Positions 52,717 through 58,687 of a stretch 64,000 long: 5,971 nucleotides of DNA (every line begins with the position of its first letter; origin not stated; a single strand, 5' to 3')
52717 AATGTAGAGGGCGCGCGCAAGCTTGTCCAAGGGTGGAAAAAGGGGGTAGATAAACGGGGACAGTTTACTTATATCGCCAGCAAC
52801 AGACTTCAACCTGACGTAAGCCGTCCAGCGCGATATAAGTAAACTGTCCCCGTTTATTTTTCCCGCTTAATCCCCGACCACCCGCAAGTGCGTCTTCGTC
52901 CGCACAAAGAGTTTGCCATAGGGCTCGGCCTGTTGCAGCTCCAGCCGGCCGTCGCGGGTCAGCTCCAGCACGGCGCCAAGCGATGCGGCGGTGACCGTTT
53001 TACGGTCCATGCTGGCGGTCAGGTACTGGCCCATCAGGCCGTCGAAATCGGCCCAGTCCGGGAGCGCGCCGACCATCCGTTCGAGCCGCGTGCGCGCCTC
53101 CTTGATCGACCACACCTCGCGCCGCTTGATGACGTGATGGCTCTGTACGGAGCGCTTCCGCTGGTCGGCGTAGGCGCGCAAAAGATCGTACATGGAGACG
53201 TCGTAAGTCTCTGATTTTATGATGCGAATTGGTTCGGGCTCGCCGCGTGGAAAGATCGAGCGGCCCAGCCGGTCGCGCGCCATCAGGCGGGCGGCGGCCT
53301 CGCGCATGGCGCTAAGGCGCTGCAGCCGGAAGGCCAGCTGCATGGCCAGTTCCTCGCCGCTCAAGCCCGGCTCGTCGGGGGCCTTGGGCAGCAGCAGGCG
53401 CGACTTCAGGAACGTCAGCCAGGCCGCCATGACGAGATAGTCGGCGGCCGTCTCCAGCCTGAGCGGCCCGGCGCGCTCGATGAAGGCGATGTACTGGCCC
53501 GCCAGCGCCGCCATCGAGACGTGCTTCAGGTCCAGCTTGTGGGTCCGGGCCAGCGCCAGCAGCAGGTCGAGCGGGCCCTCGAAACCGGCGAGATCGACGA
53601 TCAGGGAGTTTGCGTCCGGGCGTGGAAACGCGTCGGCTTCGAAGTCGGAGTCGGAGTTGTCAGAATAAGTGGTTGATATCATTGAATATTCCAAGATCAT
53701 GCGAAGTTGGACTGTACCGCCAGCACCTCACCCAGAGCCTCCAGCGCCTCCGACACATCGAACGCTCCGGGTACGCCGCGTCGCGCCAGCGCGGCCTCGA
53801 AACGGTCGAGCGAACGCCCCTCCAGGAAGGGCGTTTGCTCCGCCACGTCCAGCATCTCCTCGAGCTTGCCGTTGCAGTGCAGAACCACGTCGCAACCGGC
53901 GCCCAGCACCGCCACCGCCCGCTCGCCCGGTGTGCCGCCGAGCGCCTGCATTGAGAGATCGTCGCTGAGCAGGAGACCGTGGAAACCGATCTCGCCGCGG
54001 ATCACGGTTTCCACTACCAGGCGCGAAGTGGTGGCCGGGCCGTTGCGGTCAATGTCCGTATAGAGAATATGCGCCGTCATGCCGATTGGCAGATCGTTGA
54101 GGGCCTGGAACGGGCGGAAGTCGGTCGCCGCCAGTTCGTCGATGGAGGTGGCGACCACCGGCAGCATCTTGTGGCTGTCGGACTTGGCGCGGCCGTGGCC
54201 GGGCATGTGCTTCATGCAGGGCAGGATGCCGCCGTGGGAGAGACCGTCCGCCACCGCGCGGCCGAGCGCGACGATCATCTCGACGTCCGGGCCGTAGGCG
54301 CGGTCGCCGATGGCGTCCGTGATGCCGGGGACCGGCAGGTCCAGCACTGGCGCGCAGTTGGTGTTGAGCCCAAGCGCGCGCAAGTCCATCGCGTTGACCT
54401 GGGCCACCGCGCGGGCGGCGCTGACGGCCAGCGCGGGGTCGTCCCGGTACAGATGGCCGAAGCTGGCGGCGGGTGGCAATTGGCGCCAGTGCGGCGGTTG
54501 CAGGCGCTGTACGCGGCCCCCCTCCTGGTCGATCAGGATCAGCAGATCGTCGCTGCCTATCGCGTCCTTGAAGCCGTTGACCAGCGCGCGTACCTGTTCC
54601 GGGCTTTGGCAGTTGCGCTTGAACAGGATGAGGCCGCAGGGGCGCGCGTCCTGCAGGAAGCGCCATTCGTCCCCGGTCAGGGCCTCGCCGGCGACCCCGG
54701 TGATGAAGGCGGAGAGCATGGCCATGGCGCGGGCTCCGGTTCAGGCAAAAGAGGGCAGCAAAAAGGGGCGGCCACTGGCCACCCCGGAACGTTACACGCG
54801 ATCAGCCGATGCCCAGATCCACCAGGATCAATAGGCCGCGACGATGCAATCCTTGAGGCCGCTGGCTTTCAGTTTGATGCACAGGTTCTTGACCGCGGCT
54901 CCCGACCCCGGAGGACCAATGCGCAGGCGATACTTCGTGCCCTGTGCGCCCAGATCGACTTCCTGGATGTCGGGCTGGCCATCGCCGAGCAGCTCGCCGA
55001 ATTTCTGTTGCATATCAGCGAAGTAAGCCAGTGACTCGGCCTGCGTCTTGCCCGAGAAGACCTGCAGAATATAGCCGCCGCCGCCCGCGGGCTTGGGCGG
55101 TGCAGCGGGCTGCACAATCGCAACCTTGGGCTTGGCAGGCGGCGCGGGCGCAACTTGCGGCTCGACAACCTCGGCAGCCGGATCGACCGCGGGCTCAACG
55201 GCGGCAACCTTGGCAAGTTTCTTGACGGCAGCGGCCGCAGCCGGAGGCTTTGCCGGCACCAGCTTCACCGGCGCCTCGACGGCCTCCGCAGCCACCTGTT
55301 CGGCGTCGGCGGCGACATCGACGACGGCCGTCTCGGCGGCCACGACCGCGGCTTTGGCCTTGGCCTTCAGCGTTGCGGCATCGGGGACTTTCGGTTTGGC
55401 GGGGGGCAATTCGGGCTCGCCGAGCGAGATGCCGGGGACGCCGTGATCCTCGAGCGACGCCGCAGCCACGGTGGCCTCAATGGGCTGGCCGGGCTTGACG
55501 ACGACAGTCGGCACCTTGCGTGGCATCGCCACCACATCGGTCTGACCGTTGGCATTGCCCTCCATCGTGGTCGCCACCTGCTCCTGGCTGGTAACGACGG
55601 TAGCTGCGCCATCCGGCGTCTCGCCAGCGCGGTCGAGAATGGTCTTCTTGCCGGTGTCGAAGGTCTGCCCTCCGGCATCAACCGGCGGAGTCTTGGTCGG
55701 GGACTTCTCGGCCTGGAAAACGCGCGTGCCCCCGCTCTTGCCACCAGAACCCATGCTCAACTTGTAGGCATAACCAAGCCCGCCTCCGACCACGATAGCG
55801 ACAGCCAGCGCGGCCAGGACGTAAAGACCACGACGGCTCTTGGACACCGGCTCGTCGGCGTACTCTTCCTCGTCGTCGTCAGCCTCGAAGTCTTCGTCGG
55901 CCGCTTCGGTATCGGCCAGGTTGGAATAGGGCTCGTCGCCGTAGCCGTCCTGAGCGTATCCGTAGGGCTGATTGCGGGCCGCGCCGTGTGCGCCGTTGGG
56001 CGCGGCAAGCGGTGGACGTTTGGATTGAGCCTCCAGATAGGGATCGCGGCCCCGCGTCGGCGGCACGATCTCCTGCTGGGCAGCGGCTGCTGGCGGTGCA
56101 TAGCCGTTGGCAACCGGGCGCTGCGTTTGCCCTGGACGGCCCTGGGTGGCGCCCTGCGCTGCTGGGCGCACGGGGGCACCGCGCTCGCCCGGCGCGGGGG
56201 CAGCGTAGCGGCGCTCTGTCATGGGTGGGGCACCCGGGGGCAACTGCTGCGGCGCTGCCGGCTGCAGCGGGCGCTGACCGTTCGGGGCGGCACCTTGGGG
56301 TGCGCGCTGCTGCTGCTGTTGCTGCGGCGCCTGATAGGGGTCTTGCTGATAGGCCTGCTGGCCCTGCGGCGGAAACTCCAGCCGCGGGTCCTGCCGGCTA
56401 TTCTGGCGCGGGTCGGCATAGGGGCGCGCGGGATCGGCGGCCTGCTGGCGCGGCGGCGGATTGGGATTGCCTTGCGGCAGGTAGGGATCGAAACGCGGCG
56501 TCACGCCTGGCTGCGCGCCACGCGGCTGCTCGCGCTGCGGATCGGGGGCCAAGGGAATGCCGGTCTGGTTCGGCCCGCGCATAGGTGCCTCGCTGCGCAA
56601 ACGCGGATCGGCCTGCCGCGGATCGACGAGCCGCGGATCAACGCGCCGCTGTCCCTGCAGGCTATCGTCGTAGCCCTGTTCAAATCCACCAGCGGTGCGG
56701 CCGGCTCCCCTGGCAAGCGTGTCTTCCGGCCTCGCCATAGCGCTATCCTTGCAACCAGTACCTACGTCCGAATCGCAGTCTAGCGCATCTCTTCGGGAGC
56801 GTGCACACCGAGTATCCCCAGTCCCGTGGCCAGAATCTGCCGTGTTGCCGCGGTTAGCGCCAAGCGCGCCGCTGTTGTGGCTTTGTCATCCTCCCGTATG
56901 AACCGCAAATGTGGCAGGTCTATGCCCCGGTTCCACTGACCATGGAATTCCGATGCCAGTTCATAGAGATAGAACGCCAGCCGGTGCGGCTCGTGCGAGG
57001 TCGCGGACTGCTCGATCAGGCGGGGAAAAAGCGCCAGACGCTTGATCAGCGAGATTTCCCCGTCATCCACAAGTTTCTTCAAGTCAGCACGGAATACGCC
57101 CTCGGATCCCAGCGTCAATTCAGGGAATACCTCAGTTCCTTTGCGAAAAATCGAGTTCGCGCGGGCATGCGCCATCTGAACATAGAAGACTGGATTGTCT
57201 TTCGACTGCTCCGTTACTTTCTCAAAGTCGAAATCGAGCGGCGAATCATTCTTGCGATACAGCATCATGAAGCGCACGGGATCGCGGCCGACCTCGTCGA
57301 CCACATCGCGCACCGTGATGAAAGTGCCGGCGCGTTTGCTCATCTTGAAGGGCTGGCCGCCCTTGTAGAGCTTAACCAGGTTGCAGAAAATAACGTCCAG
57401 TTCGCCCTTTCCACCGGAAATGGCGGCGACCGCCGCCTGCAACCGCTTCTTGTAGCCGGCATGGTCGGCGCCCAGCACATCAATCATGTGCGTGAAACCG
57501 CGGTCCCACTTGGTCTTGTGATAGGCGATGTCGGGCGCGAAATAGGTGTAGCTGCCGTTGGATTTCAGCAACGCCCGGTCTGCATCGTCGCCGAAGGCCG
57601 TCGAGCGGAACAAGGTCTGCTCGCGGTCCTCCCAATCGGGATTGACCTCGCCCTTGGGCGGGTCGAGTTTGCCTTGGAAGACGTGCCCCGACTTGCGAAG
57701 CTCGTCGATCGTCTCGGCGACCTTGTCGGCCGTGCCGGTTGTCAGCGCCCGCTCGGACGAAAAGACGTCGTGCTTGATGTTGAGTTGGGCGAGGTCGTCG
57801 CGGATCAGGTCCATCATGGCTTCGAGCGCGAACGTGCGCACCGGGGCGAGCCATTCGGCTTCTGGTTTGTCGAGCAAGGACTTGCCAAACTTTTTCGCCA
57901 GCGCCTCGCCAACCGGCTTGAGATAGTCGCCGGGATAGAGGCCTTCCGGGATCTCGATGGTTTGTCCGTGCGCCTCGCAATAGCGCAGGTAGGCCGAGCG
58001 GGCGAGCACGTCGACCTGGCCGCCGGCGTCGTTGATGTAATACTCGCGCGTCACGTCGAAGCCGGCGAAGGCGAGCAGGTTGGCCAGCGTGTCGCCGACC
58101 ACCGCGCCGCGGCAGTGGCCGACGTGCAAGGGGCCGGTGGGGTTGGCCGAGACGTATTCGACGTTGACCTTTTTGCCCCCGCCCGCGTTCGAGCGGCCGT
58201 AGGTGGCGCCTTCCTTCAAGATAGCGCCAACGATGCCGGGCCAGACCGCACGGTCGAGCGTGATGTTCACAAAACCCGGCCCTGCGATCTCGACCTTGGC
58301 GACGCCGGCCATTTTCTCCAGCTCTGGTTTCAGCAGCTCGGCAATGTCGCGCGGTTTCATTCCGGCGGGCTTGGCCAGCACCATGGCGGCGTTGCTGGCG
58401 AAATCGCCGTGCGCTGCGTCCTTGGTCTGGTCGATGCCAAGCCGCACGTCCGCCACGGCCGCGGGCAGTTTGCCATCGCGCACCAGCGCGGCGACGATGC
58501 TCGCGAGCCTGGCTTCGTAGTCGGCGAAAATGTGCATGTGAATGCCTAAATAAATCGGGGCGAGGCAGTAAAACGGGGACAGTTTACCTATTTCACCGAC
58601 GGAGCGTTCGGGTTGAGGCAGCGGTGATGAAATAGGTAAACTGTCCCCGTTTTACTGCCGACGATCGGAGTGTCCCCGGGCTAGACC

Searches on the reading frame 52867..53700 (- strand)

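Call 72: search_protein_families(library=pfam, proteins=[window:52867-53700:-], max_evalue=0.00001)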
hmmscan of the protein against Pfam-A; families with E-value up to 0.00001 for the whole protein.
window:52867-53700:- (277 aa): 1 family
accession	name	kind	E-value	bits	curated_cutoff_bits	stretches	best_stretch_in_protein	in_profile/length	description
PF02616.19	SMC_ScpA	-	4.1e-16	60.1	24.6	1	50-267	1-230/232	Segregation and condensation protein ScpA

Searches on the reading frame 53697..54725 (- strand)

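Call 72: search_protein_families(library=pfam, proteins=[window:53697-54725:-], max_evalue=0.00001)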
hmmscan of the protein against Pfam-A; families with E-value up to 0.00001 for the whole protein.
window:53697-54725:- (342 aa): 1 family
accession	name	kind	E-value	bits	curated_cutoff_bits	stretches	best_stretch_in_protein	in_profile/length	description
PF00933.27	Glyco_hydro_3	-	1.3e-50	173.1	27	1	23-295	23-296/316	Glycosyl hydrolase family 3 N terminal domain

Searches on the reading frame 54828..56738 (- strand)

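Call 72: search_protein_families(library=pfam, proteins=[window:54828-56738:-], max_evalue=0.00001)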
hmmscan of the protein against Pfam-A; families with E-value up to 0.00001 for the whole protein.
window:54828-56738:- (636 aa): 1 family
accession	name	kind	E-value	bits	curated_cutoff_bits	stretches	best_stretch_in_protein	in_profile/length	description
PF05036.18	SPOR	-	1e-07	32.6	21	1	553-633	2-75/76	SPOR domain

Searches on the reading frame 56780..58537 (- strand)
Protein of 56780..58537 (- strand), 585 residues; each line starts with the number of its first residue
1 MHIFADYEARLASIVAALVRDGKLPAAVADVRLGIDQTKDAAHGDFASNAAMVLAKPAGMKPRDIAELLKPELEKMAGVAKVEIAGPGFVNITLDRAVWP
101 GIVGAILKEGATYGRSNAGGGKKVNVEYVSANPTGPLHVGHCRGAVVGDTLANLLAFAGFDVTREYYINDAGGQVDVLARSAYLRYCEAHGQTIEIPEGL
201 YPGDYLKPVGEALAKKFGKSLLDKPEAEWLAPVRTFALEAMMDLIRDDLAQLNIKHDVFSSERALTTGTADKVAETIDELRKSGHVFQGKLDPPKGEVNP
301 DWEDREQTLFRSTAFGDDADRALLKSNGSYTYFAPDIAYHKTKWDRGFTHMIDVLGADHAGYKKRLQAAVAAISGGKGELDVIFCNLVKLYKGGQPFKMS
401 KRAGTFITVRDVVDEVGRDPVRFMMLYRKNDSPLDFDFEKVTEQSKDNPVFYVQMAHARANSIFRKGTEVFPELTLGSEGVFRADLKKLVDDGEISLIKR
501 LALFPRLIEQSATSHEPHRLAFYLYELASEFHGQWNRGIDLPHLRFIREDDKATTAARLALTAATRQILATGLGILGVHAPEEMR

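Call 72: search_protein_families(library=pfam, proteins=[window:56780-58537:-], max_evalue=0.00001)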
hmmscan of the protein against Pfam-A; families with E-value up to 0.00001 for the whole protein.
window:56780-58537:- (585 aa): 5 families
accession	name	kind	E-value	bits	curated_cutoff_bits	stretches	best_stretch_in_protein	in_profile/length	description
PF05746.21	DALR_1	-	4e-29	101.5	22.3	1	453-584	1-117/117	DALR anticodon binding domain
PF03485.21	Arg_tRNA_synt_N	-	1.9e-21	76.9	21.5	1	25-94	16-85/85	Arginyl tRNA synthetase N terminal domain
PF00750.26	tRNA-synt_1d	-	8.2e-19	68.2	23.3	1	105-461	4-343/349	tRNA synthetases class I (R), catalytic domain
PF01406.26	tRNA-synt_1e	-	3.7e-09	36.8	27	0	135-291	21-126/301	tRNA synthetases class I (C) catalytic domain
PF00133.28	tRNA-synt_1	-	1.9e-06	27.3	22.7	0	395-430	374-407/414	tRNA synthetases class I (I, L, M and V)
